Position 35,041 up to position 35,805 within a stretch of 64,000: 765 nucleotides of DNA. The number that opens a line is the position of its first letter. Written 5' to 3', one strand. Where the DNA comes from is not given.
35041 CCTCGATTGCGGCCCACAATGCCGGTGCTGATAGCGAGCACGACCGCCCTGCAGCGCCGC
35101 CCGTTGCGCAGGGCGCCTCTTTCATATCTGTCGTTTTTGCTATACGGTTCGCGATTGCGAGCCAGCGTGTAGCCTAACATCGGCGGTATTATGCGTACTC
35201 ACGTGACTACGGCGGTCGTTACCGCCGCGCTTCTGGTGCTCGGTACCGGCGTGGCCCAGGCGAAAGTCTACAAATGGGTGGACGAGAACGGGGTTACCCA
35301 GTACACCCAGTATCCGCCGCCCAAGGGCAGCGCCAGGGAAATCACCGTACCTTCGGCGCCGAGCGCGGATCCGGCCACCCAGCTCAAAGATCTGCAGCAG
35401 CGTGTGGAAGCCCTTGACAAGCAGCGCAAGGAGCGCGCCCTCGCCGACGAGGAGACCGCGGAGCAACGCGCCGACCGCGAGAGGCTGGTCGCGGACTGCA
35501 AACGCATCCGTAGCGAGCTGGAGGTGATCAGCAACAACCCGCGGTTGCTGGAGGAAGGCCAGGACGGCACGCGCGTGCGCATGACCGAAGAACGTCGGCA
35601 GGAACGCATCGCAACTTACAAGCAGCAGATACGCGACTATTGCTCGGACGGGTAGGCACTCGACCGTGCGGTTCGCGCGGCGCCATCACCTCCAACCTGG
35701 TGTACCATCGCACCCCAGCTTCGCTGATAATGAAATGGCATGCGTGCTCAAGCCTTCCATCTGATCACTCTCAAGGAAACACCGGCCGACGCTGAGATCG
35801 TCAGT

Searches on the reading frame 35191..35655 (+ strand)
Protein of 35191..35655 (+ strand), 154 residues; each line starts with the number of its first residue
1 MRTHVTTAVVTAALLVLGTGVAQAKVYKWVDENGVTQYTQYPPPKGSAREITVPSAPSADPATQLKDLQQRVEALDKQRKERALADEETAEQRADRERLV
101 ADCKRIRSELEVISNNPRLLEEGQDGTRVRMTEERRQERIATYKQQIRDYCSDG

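Call 50: search_protein_families(library=pfam, proteins=[window:35191-35655:+], max_evalue=0.001)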
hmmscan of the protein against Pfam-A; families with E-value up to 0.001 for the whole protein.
window:35191-35655:+ (154 aa): 1 family
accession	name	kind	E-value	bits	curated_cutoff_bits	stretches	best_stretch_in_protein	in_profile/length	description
PF13511.11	DUF4124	-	4.6e-13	49.6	22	1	13-62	1-49/56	Domain of unknown function (DUF4124)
